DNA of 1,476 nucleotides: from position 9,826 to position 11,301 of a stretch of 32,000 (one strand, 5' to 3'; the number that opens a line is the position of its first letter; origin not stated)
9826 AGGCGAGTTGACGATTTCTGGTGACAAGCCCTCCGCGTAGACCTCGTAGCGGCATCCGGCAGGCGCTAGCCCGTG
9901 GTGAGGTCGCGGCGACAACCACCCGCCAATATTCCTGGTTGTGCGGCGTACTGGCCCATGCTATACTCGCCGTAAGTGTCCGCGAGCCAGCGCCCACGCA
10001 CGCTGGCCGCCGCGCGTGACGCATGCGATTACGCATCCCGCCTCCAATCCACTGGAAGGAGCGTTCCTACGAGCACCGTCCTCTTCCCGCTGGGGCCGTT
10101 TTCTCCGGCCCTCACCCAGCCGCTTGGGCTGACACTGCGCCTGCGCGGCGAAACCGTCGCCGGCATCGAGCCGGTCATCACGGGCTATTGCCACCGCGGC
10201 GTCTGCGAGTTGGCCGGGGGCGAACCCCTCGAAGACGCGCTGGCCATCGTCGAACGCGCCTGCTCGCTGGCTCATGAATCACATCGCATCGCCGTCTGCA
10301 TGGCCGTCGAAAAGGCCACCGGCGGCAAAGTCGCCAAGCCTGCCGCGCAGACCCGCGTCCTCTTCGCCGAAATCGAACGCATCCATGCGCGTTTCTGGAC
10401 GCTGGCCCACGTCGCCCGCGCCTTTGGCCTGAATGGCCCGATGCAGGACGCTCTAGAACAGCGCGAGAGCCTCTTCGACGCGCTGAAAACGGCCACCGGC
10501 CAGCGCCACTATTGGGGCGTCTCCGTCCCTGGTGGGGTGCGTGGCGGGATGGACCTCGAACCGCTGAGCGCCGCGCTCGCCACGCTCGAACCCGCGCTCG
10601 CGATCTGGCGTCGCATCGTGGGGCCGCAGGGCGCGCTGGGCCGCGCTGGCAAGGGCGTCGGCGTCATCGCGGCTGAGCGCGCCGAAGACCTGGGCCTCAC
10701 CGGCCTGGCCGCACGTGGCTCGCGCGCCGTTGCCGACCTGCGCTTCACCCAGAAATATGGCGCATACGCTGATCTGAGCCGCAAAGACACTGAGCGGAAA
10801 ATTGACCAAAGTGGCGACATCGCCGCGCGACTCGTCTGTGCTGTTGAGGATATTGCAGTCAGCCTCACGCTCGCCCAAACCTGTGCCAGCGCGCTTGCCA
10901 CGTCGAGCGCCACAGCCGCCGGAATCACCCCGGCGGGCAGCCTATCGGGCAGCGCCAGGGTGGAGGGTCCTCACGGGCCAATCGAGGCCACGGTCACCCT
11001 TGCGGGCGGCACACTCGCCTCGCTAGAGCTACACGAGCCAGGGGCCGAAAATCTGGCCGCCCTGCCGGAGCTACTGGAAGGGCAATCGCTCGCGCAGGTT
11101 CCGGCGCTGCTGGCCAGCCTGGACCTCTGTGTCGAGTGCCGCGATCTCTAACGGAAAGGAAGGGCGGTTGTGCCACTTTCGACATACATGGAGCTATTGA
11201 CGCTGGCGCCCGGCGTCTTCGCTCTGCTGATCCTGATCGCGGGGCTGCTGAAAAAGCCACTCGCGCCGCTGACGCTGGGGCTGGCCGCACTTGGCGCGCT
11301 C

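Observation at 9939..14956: Self-contained four-gene complex-I / group-4-hydrogenase-like module with only the universal core subunits (Ehr-like, further reduced)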

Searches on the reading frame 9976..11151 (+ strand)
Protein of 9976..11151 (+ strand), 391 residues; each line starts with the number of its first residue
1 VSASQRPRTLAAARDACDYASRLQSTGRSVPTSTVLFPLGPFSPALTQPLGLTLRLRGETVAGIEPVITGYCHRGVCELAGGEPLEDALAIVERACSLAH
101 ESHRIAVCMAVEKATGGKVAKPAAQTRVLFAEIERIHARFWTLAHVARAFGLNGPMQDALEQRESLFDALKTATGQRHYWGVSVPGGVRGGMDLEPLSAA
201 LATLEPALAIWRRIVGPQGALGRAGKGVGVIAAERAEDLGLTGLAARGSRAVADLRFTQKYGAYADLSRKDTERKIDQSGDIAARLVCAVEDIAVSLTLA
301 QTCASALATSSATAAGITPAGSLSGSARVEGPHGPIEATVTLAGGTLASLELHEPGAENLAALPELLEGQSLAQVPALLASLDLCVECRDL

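Call 3: search_protein_families(library=pfam, proteins=[window:9976-11151:+], max_evalue=1)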
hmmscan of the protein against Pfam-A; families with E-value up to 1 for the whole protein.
window:9976-11151:+ (391 aa): 2 families
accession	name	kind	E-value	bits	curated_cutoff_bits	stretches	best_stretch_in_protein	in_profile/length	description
PF00346.24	Complex1_49kDa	-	2.7e-24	86.1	24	2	154-310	6-162/271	Respiratory-chain NADH dehydrogenase, 49 Kd subunit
PF00374.24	NiFeSe_Hases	-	4.1e-05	23.2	25.8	1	74-138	1-65/508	Nickel-dependent hydrogenase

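Call 4: search_protein_families(library=ncbifam, proteins=[window:9976-11151:+], max_evalue=1)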
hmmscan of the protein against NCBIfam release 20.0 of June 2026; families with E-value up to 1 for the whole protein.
window:9976-11151:+ (391 aa): 14 families
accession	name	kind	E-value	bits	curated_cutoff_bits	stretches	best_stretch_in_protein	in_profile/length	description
NF004739.1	PRK06075.1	equivalog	8.2e-45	153.2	360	2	39-309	5-274/384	NADH-quinone oxidoreductase subunit D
TIGR01962.1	NuoD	equivalog_domain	8.7e-34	117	459.35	1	35-310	3-277/386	NADH dehydrogenase (quinone) subunit D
NF008974.0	PRK12322.1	equivalog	1e-29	103.7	522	1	32-385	4-360/366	NADH-quinone oxidoreductase subunit D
NF040602.1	F420_dehyd_FpoD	exception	5e-29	101.5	600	1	33-387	6-368/372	F420H2 dehydrogenase subunit FpoD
NF009808.0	PRK13292.1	equivalog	2.6e-26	91.7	1156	2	30-307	403-679/791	NADH-quinone oxidoreductase subunit B/C/D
NF005649.0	PRK07415.1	equivalog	1.4e-23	83.6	583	2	32-306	8-282/394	NAD(P)H-quinone oxidoreductase subunit H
NF008728.0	PRK11742.1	equivalog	2.1e-17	62.7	840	1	35-309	215-488/598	NADH-quinone oxidoreductase subunit C/D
NF033181.1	NiFeSe_hydrog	equivalog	1.9e-05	23.8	600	1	68-139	32-103/507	nickel-dependent hydrogenase large subunit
NF045518.1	H2_NiFeSe_large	exception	7.9e-05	21.7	780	1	67-157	31-121/485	NiFeSe hydrogenase large subunit HysA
TIGR03295.1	frhA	equivalog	0.00049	19.2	392.5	1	74-138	41-105/412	coenzyme F420 hydrogenase subunit alpha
NF041785.2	VhuA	equivalog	0.001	17.7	800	1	74-140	39-105/418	F420-non-reducing hydrogenase Vhu subunit A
NF007550.0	PRK10170.1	equivalog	0.0011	17.5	1101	1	67-154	47-128/597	Ni/Fe-hydrogenase large subunit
NF040832.1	sulfhyd_HydA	equivalog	0.011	14.9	880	1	82-123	48-89/426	NADPH-dependent hydrogenase/sulfhydrogenase 1 subunit alpha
NF007778.0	PRK10467.1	equivalog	0.015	13.6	969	1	69-138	34-103/567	hydrogenase 2 large subunit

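Call 6: find_encoding_contigs(protein=window:9976-11151:+, flank=10000, max_places=6)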
Protein window:9976-11151:+ (391 aa): 1 contig read that carries it; 1 place shown.
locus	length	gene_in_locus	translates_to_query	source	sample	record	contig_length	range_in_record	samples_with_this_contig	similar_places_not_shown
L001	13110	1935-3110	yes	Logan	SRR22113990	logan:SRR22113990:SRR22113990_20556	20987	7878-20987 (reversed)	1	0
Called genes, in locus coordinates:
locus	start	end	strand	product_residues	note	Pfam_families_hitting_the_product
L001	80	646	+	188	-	PF02525:Flavodoxin_2, PF03358:FMN_red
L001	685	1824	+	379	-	PF01011:PQQ (faint), PF13360:PQQ_2, PF13570:Beta-prop_ACSF4, PF13360:PQQ_2, PF13570:Beta-prop_ACSF4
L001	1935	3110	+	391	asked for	PF00346:Complex1_49kDa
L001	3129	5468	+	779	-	PF00361:Proton_antipo_M (weak)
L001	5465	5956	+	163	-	PF01058:Oxidored_q6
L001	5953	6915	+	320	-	PF00146:NADHdh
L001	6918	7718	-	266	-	PF00702:Hydrolase (faint), PF08282:Hydrolase_3, PF12710:HAD (faint), PF05116:S6PP (weak)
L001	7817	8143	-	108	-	PF13451:zf_Tbcl, PF23477:zf_Tbcl_2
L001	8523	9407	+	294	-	PF02811:PHP, PF13263:PHP_C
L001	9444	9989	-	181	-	PF27226:AF_1845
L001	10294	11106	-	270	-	-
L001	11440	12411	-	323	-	PF00296:Bac_luciferase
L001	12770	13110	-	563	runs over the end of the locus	PF13599:Pentapeptide_4 (faint), PF13576:Pentapeptide_3 (faint), PF00805:Pentapeptide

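Call 7: find_homologous_proteins(query=window:9976-11151:+, max_evalue=0.00001)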
Query window:9976-11151:+ (391 aa): 106 proteins with E <= 0.00001 among 8000 candidates.
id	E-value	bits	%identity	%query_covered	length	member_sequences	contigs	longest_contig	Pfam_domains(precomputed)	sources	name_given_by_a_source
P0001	2.3e-247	838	100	100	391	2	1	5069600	PF00346.25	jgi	jgi:ech hydrogenase subunit E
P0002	3.9e-227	772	93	100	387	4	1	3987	PF00346.25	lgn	-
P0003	8.7e-226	767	92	100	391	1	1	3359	PF00346.25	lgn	-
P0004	8.5e-120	418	59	93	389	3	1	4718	PF00374.25,PF00346.25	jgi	jgi:Ni,Fe-hydrogenase III large subunit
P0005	8.9e-120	418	60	92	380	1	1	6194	PF00346.25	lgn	-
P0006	1.9e-119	417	61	92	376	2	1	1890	PF00346.25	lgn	-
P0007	2.4e-115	404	56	92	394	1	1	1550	PF00374.25,PF00346.25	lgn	-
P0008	8.8e-115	402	56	90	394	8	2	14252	PF00346.25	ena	-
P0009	1.0e-114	402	60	92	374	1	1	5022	PF00346.25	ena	-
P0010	2.3e-113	397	54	92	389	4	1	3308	PF00346.25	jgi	-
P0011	1.1e-112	395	58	92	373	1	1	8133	PF00346.25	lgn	-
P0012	1.5e-111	391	57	92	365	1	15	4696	PF00346.25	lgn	-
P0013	4.3e-111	390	58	92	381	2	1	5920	PF00346.25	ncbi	-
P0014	5.3e-111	389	56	92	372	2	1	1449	PF00346.25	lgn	-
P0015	7.9e-110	386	56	92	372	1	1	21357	PF00346.25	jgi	jgi:membrane-bound hydrogenase subunit alpha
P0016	6.3e-105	369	54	90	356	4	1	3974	PF00346.25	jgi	jgi:Ni,Fe-hydrogenase III large subunit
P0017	1.4e-104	368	58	87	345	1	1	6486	PF00346.25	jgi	jgi:Ni,Fe-hydrogenase III large subunit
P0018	1.6e-104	368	58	87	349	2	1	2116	PF00346.25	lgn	-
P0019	1.9e-104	368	50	95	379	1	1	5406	PF00374.25,PF00346.25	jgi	jgi:Ni,Fe-hydrogenase III large subunit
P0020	3.7e-103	364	54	92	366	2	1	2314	PF00346.25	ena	-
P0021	6.8e-102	359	50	96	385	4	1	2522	PF00374.25,PF00346.25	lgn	-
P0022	2.9e-101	357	52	93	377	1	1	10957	PF00346.25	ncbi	-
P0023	1.2e-99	352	54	87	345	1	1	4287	PF00374.25,PF00346.25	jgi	jgi:Ni,Fe-hydrogenase III large subunit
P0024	2.3e-99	351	52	92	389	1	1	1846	PF00346.25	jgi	jgi:Ni,Fe-hydrogenase III large subunit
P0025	3.8e-99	350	59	82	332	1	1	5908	PF00346.25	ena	-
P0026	6.1e-99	350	52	90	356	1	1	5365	PF00374.25,PF00346.25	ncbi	ncbi:MAG TPA: nickel-dependent hydrogenase large subunit [Ktedonobacterales bacterium]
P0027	2.8e-98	348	52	92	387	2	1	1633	PF00346.25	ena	-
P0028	2.3e-97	345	52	92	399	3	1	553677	PF00346.25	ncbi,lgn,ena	-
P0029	5.7e-97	343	54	88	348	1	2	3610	PF00346.25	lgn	-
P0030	1.2e-96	342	52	92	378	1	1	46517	PF00346.25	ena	-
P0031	3.9e-96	341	50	92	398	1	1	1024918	PF00346.25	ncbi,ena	-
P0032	7.7e-96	340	57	82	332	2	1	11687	PF00346.25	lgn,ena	-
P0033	7.7e-96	340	56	84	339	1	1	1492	PF00346.25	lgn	-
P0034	9.5e-96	339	49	92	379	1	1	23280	PF00374.25,PF00346.25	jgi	jgi:Ni,Fe-hydrogenase III large subunit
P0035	1.1e-94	336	50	93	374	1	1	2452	PF00346.25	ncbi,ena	-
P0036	1.4e-94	335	51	92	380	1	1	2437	PF00346.25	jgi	jgi:Ni,Fe-hydrogenase III large subunit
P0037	5.5e-94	333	56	82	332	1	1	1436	PF00346.25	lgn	-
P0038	1.0e-93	333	50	92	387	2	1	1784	PF00346.25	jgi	jgi:NADH-quinone oxidoreductase subunit D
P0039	3.8e-93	331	50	92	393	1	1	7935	PF00346.25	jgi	jgi:Ni,Fe-hydrogenase III large subunit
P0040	1.6e-92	329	52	90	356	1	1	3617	PF00346.25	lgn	-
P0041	1.9e-92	328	49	91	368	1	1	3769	PF00346.25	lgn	-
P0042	3.0e-92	328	49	95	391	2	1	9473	PF00346.25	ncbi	-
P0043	1.8e-91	325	50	86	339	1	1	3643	PF00346.25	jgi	jgi:NADH-quinone oxidoreductase subunit D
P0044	2.9e-91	325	56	82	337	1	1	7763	PF00346.25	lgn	-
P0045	4.0e-91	324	47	98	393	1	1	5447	PF00374.25,PF00346.25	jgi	jgi:Ni,Fe-hydrogenase III large subunit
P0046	4.1e-91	324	49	94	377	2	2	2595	PF00346.25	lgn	-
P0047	9.0e-91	323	51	90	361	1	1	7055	PF00346.25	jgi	jgi:Ni,Fe-hydrogenase III large subunit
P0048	1.3e-90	322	49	92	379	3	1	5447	PF00346.25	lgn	-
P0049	1.9e-90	322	48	93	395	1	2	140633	PF00346.25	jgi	jgi:Ni,Fe-hydrogenase III large subunit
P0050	3.3e-90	321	49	87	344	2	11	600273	PF00346.25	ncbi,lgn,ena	-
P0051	8.4e-90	320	51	90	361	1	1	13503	PF00374.25,PF00346.25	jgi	jgi:Ni,Fe-hydrogenase III large subunit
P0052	1.4e-89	319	51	86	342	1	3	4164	PF00346.25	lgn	-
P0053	3.1e-89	318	45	96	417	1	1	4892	PF00346.25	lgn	-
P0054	2.6e-87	312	50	87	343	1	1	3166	PF00346.25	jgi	jgi:ech hydrogenase subunit E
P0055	3.2e-87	311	48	94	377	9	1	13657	PF00346.25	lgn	-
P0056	4.8e-87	311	48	86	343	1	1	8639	PF00374.25,PF00346.25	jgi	jgi:Ni,Fe-hydrogenase III large subunit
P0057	9.8e-87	310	48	90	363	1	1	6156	PF00346.25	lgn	-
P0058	2.2e-86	308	47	90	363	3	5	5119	PF00374.25,PF00346.25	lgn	-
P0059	4.6e-86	307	46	90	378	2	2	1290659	PF00374.25,PF00346.25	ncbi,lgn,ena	-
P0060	2.2e-85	305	48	82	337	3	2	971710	PF00374.25,PF00346.25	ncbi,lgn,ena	-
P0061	2.3e-85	305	48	91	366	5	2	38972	PF00346.25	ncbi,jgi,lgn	ncbi:MAG TPA: hypothetical protein VIC85_08200 [Ktedonobacterales bacterium]|jgi:NADH-quinone oxidor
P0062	8.4e-85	303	51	90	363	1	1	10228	PF00346.25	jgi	jgi:Ni,Fe-hydrogenase III large subunit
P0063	2.6e-84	302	49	83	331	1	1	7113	PF00346.25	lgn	-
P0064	8.3e-84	300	50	86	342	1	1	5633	PF00346.25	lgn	-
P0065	1.0e-83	300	50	84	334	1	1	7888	PF00346.25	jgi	jgi:ech hydrogenase subunit E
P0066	1.3e-82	296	47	91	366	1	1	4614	PF00374.25,PF00346.25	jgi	jgi:NADH-quinone oxidoreductase subunit D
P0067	1.5e-82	296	48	82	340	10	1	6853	PF00374.25,PF00346.25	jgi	jgi:Ni,Fe-hydrogenase III large subunit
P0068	9.8e-82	293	45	92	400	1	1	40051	PF00346.25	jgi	jgi:membrane-bound hydrogenase subunit alpha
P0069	1.2e-81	293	49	84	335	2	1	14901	PF00346.25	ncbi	-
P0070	3.5e-81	291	47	90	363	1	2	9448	PF00374.25,PF00346.25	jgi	jgi:Ni,Fe-hydrogenase III large subunit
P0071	1.5e-80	289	50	83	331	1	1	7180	PF00346.25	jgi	jgi:Ni,Fe-hydrogenase III large subunit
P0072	2.3e-80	289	51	77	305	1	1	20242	PF00346.25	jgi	jgi:Ni,Fe-hydrogenase III large subunit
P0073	4.0e-80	288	53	76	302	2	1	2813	PF00346.25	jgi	jgi:Ni,Fe-hydrogenase III large subunit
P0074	5.1e-80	288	46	92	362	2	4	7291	PF00346.25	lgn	-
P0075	2.0e-78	282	49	83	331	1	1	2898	PF00346.25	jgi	jgi:Ni,Fe-hydrogenase III large subunit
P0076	3.6e-78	281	47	86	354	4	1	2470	PF00346.25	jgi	jgi:Ni,Fe-hydrogenase III large subunit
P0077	4.6e-78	281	43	97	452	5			PF00374.25,PF00346.25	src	-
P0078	6.3e-78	281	50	83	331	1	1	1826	PF00346.25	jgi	jgi:ech hydrogenase subunit E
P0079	8.3e-78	280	47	82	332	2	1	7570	PF00346.25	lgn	-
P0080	1.2e-77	280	46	94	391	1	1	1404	PF00346.25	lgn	-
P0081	4.3e-77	278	47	78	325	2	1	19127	PF00346.25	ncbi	-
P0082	1.1e-76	277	45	90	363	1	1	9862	PF00346.25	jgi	jgi:Ni,Fe-hydrogenase III large subunit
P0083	1.5e-76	276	47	88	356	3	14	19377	PF00346.25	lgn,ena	-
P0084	2.5e-76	275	48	86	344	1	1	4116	PF00374.25,PF00346.25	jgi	jgi:Ni,Fe-hydrogenase III large subunit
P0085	5.1e-74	268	51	79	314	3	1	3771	PF00346.25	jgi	jgi:Ni,Fe-hydrogenase III large subunit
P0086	1.2e-73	267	44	94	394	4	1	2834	PF00346.25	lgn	-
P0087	3.8e-73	265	46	87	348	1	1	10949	PF00374.25,PF00346.25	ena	-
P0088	1.4e-72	263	42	93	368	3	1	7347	PF00346.25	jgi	jgi:Ni,Fe-hydrogenase III large subunit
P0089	2.5e-72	262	43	92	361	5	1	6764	PF00346.25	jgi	jgi:Ni,Fe-hydrogenase III large subunit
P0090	3.1e-71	259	42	93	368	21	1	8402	PF00346.25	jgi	jgi:Ni,Fe-hydrogenase III large subunit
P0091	5.4e-71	258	47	84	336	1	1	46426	PF00346.25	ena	-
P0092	2.4e-70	256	42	92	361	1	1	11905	PF00346.25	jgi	jgi:Ni,Fe-hydrogenase III large subunit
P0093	7.3e-70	254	43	83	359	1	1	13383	PF00374.25,PF00346.25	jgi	jgi:Ni,Fe-hydrogenase III large subunit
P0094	1.1e-69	254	48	80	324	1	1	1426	PF00346.25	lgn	-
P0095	1.9e-68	249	48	80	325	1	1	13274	PF00346.25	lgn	-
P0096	2.4e-68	249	42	91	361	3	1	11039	PF00346.25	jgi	jgi:Ni,Fe-hydrogenase III large subunit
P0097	9.1e-68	247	44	86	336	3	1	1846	PF00346.25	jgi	jgi:Ni,Fe-hydrogenase III large subunit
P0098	3.9e-66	242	52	60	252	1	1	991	PF00346.25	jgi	jgi:Ni,Fe-hydrogenase III large subunit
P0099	1.5e-65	240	45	80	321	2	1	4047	PF00346.25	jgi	jgi:Ni,Fe-hydrogenase III large subunit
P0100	3.1e-61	226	40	91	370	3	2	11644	PF00374.25,PF00346.25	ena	-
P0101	1.1e-55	207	45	71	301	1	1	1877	PF00346.25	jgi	jgi:Ni,Fe-hydrogenase III large subunit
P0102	2.4e-27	114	30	90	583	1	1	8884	PF00374.25,PF00329.26,PF00346.25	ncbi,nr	ncbi:MAG: NADH-quinone oxidoreductase subunit C [Planctomycetes bacterium]|nr:NADH-quinone oxidoredu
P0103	7.2e-27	113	30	90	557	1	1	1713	PF00374.25,PF00329.26,PF00346.25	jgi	-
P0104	2.9e-25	107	26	91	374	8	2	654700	PF00374.25,PF00346.25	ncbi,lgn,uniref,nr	ncbi:F420H2 dehydrogenase subunit D [Methanococcoides vulcani]|uniref:F420H2 dehydrogenase subunit D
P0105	1.1e-13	69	26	91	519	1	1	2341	PF00346.25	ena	-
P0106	4.8e-9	54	27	91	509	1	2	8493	PF00374.25,PF00346.25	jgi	jgi:Ni,Fe-hydrogenase III large subunit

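Call 9: find_related_loci(query=A1, collection=genome_contigs, flank=10000)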
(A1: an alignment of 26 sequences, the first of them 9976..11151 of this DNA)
Query A1 (391 aa) in genome_contigs; peptide patterns used: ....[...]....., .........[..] (x = any residue, [..] = any of these).
94 stretches matched a pattern; 24 encode a relative of the query (tblastn E <= 1e-3); 23 distinct loci.
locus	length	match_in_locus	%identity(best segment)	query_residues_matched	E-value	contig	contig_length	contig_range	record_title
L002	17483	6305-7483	57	5-390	3e-124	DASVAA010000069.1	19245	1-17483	MAG TPA_asm: Ktedonobacterales bacterium isolate SMAG_U1939 k141_1734125, whole genome shotgun sequence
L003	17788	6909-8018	55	31-391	2e-117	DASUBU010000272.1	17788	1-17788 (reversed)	MAG TPA_asm: Ktedonobacterales bacterium isolate SMAG_U2529 k141_447386, whole genome shotgun sequence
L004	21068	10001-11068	56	31-381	2e-112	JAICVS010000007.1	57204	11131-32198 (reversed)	MAG: Ktedonobacterales bacterium isolate LS_FP_2_bin.4 k141_1482498_length_57204_cov_14.0236, whole genome shotgun seque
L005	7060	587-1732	51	14-390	4e-111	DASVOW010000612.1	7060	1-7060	MAG TPA_asm: Ktedonobacterales bacterium isolate SMAG_U3163 k141_12927, whole genome shotgun sequence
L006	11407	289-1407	49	32-390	6e-108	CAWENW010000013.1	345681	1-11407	MAG: uncultured Chloroflexia bacterium isolate MFD02579.bin.2.12 genome assembly, contig: contig_30304, whole genome sho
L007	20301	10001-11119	49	32-390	1e-107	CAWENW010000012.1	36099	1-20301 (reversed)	MAG: uncultured Chloroflexia bacterium isolate MFD02579.bin.2.12 genome assembly, contig: contig_30303, whole genome sho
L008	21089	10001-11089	50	32-390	2e-103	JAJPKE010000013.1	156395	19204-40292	MAG: Chloroflexota bacterium isolate Centralia_MAG_65 k107_31550985, whole genome shotgun sequence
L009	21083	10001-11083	52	31-390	1e-102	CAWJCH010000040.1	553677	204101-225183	MAG: uncultured Chloroflexia bacterium isolate MFD06714.bin.2.15 genome assembly, contig: contig_7744, whole genome shot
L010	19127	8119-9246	49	32-390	4e-101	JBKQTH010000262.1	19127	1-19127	MAG: Ktedonobacterales bacterium isolate MHr2D2E2F__bin_10 MHr2D2E2F_000000181553, whole genome shotgun sequence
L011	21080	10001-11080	50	32-390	3e-99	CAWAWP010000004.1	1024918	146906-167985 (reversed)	MAG: uncultured Chloroflexia bacterium isolate MFD05502.bin.1.39 genome assembly, contig: contig_31088, whole genome sho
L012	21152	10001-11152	47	32-390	9e-98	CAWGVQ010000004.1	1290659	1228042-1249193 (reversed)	MAG: uncultured Chloroflexia bacterium isolate MFD02579.bin.2.68 genome assembly, contig: contig_12326, whole genome sho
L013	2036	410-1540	49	32-390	6e-102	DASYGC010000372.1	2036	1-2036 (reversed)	MAG TPA_asm: Ktedonobacterales bacterium isolate SMAG_U4203 k141_260527, whole genome shotgun sequence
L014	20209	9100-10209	47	32-391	3e-95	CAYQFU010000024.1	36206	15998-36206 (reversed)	MAG TPA_asm: uncultured Ktedonobacterales bacterium isolate SRP272529_co2_314 genome assembly, contig: NODE_1677_length_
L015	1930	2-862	52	108-390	5e-82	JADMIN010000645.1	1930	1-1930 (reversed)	MAG: Ktedonobacterales bacterium isolate MAG019 NODE_17993_length_1930_cov_5.164800, whole genome shotgun sequence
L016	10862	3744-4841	43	27-391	1e-73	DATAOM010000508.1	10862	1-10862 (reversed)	MAG TPA_asm: Ktedonobacterales bacterium isolate SMAG_U7045 k141_248050, whole genome shotgun sequence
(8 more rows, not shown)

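Call 11: find_encoding_contigs(protein=P0100, flank=10000, max_places=3)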
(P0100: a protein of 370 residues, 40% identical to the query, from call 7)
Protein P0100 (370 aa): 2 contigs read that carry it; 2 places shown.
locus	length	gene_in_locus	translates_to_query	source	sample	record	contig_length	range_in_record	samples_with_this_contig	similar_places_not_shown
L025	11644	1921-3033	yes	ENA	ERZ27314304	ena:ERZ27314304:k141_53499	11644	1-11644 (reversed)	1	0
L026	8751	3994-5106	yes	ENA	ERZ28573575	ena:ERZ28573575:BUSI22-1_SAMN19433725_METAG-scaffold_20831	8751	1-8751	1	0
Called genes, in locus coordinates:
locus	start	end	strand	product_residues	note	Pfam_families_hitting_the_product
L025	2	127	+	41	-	?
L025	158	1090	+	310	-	PF01745:IPT, PF01715:IPPT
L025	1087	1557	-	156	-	PF00376:MerR, PF13411:MerR_1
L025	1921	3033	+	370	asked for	PF00374:NiFeSe_Hases, PF00346:Complex1_49kDa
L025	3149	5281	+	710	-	-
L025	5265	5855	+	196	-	PF01058:Oxidored_q6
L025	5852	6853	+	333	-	PF00146:NADHdh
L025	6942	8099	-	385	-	-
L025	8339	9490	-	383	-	PF01385:OrfB_IS605, PF07282:Cas12f1-like_TNB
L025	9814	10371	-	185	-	PF03640:Lipoprotein_15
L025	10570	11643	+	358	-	?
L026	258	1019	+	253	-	PF02683:DsbD_TM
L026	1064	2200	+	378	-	PF00805:Pentapeptide (weak), PF13576:Pentapeptide_3 (faint), PF13599:Pentapeptide_4 (weak), PF00805:Pentapeptide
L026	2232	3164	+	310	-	PF01745:IPT, PF01715:IPPT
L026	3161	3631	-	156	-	PF00376:MerR, PF13411:MerR_1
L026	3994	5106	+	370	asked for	PF00374:NiFeSe_Hases, PF00346:Complex1_49kDa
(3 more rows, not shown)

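Call 12: find_encoding_contigs(protein=P0091, flank=10000, max_places=2)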
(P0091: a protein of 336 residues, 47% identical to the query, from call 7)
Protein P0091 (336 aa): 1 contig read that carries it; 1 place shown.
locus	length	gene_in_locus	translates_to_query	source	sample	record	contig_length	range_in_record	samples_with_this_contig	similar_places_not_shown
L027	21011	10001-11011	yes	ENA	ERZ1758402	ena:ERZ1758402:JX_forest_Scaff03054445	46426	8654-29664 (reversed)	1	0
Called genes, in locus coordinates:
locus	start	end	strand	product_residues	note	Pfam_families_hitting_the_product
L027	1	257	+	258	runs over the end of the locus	PF01066:CDP-OH_P_transf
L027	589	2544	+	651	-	PF01936:NYN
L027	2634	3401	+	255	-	PF01467:CTP_transf_like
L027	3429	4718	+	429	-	PF01979:Amidohydro_1, PF07969:Amidohydro_3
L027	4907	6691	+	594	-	-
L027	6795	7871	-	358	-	-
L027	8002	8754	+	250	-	PF04079:SMC_ScpB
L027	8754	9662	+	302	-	PF01261:AP_endonuc_2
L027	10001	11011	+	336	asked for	PF00346:Complex1_49kDa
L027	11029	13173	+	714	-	-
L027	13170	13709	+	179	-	PF01058:Oxidored_q6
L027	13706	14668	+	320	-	PF00146:NADHdh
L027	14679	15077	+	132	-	PF00903:Glyoxalase, PF12681:Glyoxalase_2, PF18029:Glyoxalase_6 (weak), PF13669:Glyoxalase_4 (faint)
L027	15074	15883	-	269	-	PF00702:Hydrolase (faint), PF08282:Hydrolase_3, PF12710:HAD (faint), PF05116:S6PP (weak)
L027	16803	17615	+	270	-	PF02811:PHP, PF13263:PHP_C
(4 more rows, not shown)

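Call 13: find_encoding_contigs(protein=P0059, flank=10000, max_places=2)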
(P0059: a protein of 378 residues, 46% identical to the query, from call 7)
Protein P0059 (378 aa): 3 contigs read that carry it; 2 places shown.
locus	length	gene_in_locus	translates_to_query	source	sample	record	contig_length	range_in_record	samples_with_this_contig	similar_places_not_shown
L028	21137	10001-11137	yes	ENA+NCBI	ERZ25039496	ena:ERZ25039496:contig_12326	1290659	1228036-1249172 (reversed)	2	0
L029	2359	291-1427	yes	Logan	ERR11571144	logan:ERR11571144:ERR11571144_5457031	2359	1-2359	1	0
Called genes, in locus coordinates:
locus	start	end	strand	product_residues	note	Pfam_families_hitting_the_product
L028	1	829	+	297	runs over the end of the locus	PF01557:FAA_hydrolase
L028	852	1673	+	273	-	PF00392:GntR, PF07729:FCD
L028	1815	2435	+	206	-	PF00903:Glyoxalase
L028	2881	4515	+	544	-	PF01494:FAD_binding_3, PF21274:Rng_hyd_C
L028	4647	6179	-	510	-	-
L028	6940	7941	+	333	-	PF01135:PCMT (weak), PF01209:Ubie_methyltran (weak), PF13489:Methyltransf_23, PF13847:Methyltransf_31, PF08241:Methyltransf_11, PF08242:Methyltransf_12 (faint), PF13649:Methyltransf_25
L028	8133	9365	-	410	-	-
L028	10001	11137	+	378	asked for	PF00374:NiFeSe_Hases (weak), PF00346:Complex1_49kDa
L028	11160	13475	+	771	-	-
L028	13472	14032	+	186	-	PF01058:Oxidored_q6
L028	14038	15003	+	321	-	PF00146:NADHdh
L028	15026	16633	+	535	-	PF03255:ACCA, PF01039:Carboxyl_trans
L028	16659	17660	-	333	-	PF04972:BON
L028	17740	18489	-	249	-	PF13489:Methyltransf_23, PF08241:Methyltransf_11, PF08242:Methyltransf_12 (weak), PF13649:Methyltransf_25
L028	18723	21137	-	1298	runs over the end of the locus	-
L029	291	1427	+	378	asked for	PF00374:NiFeSe_Hases (weak), PF00346:Complex1_49kDa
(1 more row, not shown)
